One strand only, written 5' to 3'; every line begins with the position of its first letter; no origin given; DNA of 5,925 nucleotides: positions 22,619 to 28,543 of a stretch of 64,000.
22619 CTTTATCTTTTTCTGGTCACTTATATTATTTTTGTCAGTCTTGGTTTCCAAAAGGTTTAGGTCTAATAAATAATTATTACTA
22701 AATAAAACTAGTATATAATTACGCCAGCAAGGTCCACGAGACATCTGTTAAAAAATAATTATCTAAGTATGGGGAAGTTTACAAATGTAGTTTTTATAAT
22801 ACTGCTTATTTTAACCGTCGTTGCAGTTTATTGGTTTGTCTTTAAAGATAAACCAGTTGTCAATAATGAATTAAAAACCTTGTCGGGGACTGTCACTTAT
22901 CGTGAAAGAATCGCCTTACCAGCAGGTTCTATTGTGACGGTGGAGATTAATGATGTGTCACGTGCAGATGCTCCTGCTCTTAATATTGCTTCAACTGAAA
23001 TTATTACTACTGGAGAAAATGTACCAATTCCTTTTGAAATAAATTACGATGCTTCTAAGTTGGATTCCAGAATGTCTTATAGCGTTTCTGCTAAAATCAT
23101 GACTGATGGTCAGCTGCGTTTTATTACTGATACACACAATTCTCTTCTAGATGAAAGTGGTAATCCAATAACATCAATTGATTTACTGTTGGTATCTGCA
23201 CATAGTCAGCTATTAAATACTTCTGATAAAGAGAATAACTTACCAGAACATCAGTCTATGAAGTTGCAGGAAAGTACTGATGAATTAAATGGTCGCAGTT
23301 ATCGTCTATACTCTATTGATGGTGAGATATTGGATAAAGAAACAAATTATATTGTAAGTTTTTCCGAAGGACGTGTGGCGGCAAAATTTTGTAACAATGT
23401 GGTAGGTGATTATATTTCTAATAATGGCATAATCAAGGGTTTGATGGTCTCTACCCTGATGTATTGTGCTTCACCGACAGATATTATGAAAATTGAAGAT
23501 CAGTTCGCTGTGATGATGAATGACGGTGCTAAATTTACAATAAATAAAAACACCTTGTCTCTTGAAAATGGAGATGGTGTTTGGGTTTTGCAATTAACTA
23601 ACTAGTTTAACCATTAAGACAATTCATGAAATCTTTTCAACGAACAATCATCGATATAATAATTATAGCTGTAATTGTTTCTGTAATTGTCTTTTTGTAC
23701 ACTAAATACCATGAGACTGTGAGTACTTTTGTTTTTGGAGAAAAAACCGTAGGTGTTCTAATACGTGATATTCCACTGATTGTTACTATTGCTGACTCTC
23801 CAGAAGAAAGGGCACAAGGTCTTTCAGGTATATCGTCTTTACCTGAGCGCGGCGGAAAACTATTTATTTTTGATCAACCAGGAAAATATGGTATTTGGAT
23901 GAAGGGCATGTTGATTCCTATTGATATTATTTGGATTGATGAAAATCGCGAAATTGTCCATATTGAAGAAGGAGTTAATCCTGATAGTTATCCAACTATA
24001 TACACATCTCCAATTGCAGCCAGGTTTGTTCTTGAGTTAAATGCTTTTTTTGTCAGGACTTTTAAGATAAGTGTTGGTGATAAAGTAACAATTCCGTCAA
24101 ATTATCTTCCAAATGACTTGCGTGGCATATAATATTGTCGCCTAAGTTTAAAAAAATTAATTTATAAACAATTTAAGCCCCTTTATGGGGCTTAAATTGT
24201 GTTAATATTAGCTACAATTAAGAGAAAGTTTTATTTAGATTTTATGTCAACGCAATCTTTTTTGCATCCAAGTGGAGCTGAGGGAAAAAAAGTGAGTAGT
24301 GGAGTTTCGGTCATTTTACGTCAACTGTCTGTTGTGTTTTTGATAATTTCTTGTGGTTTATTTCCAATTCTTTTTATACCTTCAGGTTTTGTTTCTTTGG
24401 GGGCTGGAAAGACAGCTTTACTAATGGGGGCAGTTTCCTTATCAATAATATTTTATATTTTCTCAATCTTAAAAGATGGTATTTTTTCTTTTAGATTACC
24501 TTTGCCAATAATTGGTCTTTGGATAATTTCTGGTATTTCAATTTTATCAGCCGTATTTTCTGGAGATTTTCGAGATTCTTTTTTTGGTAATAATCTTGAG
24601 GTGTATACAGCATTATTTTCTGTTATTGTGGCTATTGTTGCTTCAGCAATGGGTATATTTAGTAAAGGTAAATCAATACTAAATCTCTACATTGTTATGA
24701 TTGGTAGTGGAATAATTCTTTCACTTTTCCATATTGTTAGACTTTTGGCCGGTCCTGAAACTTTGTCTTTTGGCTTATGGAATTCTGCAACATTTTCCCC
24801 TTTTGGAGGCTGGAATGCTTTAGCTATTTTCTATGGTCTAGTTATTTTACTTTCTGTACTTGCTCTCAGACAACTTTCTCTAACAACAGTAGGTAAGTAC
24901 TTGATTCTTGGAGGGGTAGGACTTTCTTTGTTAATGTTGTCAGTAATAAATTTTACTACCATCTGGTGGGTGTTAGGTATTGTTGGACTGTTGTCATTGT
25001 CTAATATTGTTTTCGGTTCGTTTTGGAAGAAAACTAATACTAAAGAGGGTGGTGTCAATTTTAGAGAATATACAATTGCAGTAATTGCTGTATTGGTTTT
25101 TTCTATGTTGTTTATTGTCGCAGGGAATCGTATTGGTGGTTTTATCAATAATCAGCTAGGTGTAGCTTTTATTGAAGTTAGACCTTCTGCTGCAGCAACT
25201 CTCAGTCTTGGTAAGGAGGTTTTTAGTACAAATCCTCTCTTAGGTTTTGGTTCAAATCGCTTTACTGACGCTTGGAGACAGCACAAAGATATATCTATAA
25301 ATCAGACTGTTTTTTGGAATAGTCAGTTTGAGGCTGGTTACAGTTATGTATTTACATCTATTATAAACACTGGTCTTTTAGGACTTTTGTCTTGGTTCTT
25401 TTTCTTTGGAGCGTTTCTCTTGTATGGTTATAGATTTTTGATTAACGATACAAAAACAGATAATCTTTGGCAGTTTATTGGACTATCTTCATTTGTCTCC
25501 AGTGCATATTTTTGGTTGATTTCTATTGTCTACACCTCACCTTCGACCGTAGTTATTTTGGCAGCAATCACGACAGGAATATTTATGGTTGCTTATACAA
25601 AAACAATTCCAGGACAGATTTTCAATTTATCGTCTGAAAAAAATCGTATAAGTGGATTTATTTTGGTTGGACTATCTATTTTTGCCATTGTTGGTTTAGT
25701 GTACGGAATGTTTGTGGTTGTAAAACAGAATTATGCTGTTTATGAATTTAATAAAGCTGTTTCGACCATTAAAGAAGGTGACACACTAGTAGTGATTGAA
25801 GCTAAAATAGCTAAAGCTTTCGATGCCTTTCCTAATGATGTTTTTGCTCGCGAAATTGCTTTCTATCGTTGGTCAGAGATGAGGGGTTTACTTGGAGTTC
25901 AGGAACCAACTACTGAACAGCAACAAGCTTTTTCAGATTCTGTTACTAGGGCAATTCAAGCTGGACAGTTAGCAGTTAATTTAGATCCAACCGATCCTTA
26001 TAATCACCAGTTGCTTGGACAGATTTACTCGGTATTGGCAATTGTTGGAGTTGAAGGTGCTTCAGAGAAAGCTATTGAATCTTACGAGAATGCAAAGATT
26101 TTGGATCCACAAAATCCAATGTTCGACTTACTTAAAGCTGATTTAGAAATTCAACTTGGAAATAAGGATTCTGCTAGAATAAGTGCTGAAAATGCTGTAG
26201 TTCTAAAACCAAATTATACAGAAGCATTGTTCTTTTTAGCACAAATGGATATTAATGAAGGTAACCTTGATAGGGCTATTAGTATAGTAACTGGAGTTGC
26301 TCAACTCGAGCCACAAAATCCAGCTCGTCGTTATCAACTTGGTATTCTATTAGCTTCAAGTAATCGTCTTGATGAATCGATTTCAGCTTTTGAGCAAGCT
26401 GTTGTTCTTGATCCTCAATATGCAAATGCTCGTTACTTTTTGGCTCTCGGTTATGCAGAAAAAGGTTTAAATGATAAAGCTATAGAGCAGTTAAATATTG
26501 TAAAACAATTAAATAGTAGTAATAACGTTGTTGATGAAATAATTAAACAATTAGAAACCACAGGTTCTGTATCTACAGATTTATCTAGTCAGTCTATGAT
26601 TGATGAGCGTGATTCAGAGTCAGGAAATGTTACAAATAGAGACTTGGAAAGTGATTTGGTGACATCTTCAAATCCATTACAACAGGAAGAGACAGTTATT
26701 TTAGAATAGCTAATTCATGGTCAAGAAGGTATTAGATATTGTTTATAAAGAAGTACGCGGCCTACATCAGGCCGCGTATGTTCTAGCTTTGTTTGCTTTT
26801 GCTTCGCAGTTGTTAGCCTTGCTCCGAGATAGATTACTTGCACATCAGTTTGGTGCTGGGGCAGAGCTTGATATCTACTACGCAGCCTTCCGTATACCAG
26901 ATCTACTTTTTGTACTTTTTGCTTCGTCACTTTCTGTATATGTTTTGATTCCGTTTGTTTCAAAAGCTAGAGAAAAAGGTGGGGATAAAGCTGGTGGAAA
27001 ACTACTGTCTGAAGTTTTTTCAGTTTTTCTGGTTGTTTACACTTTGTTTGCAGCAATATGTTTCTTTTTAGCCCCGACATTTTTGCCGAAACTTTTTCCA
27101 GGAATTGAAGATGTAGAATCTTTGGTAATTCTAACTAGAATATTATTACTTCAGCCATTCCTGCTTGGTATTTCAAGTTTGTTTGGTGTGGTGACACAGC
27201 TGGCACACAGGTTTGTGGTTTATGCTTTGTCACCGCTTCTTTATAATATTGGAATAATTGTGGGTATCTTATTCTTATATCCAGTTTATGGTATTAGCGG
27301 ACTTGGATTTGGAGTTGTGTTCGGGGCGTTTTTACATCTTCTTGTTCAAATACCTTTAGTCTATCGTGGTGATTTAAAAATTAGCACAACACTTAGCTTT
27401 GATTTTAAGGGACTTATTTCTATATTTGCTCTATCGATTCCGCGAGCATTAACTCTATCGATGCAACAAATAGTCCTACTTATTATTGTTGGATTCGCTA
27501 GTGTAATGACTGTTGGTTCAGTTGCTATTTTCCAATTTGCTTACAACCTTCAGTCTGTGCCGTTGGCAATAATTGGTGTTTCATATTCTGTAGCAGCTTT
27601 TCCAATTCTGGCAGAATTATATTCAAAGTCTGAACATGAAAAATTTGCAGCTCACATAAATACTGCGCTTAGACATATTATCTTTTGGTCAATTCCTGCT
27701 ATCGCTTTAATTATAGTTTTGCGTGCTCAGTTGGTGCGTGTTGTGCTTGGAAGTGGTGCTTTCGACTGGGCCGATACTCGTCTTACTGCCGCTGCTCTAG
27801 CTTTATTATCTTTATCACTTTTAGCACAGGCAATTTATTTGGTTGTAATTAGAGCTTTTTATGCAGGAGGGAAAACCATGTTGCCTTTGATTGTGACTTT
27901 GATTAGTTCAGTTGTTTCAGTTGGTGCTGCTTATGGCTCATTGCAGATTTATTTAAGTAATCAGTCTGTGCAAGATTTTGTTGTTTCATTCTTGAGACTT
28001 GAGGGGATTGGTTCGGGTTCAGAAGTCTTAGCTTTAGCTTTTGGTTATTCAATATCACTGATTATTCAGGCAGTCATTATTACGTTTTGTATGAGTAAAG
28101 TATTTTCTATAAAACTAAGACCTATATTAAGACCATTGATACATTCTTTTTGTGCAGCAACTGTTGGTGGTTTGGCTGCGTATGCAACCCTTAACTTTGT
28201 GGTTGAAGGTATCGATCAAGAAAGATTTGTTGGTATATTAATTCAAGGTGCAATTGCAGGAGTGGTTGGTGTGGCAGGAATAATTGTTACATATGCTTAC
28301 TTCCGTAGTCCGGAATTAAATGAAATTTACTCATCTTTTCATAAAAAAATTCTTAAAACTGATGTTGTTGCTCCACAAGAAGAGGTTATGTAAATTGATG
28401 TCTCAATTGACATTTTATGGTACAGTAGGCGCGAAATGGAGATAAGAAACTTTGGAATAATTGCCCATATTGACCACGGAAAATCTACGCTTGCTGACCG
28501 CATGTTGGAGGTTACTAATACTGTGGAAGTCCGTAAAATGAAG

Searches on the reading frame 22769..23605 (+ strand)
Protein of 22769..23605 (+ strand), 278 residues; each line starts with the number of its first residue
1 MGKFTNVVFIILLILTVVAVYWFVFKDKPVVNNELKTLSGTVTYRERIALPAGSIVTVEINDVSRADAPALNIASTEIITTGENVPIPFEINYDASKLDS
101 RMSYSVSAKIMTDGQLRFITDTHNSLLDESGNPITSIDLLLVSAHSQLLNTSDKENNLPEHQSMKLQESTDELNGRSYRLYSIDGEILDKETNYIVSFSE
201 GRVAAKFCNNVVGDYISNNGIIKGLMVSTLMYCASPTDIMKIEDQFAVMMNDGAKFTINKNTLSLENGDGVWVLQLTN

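Call 7: search_protein_families(library=pfam, proteins=[window:22769-23605:+], max_evalue=0.001)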
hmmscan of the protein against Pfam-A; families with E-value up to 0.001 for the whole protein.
window:22769-23605:+ (278 aa): 2 families
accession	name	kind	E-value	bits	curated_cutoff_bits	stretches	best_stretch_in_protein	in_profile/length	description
PF09619.16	YscW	-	1.3e-29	103.1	22.6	1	36-132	4-100/107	Type III secretion system lipoprotein chaperone (YscW)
PF03724.22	META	-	2.2e-12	47.4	24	1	171-274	2-106/109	META domain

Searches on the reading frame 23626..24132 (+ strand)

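Call 8: search_protein_families(library=pfam, proteins=[window:23626-24132:+], max_evalue=0.01)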
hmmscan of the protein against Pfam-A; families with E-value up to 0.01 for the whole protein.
window:23626-24132:+ (168 aa): 2 families
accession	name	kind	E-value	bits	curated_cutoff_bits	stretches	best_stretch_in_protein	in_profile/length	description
PF02643.20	DUF192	-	1.7e-26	92.6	27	1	53-156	3-96/96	Uncharacterized ACR, COG1430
PF14221.11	DUF4330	-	0.0093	16.6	27.6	0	7-33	15-41/167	Domain of unknown function (DUF4330)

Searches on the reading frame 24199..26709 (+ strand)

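Call 7: search_protein_families(library=pfam, proteins=[window:24199-26709:+], max_evalue=0.001)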
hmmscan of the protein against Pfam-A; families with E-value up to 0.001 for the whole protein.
window:24199-26709:+ (836 aa): 11 families
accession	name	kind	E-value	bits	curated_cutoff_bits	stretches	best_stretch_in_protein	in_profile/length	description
PF07719.23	TPR_2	-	1.2e-12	47.4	27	0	712-741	5-34/34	Tetratricopeptide repeat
PF13432.12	TPR_16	-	4e-12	46.8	32.7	1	712-768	1-57/65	Tetratricopeptide repeat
PF14559.12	TPR_19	-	2e-11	44.5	25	1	687-733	4-50/68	Tetratricopeptide repeat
PF13414.12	TPR_11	-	5.4e-11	42.4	26.8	1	718-756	4-42/42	TPR repeat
PF13428.12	TPR_14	-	1.8e-08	34.7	23.5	0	709-749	2-42/44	Tetratricopeptide repeat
PF13181.12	TPR_8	-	4.1e-08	33.2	25.7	0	712-740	5-33/34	Tetratricopeptide repeat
PF12895.13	ANAPC3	-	1.2e-06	29.2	27.2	1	657-733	6-81/82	Anaphase-promoting complex, cyclosome, subunit 3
PF23914.1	TPR_CcmH_CycH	-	1.3e-06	28.7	42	0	596-710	46-157/158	Cytochrome c-type biogenesis protein H TPR domain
PF00515.34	TPR_1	-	1.6e-06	28.1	27.8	0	712-741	5-34/34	Tetratricopeptide repeat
PF13371.12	TPR_9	-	1.9e-06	28.3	35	1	685-744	6-65/73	Tetratricopeptide repeat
PF13431.12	TPR_17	-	0.00027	21.4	24.4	0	592-611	5-24/34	Tetratricopeptide repeat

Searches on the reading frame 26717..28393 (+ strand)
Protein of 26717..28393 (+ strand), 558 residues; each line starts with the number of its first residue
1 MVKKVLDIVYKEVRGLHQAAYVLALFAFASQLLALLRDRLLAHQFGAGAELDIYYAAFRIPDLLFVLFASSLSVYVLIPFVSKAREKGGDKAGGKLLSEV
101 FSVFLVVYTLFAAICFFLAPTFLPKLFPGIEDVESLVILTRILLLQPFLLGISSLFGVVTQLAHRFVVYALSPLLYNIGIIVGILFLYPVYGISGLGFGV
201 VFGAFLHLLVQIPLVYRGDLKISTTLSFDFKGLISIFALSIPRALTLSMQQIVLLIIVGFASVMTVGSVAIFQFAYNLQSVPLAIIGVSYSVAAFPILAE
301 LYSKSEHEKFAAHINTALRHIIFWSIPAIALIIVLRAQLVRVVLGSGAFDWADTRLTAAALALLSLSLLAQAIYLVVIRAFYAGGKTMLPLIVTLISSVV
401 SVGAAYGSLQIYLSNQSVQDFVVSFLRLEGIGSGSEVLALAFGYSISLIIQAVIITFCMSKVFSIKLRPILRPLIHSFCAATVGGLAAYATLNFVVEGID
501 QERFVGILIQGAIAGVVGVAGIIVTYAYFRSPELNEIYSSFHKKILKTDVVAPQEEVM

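Call 7: search_protein_families(library=pfam, proteins=[window:26717-28393:+], max_evalue=0.001)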
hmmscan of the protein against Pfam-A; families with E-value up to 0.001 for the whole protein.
window:26717-28393:+ (558 aa): 2 families
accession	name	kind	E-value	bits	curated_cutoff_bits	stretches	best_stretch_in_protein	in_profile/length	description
PF03023.19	MurJ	-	2.1e-65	221.6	27.4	1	41-490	1-431/451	Lipid II flippase MurJ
PF01554.23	MatE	-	8.4e-06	26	24.9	1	242-404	1-158/161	MatE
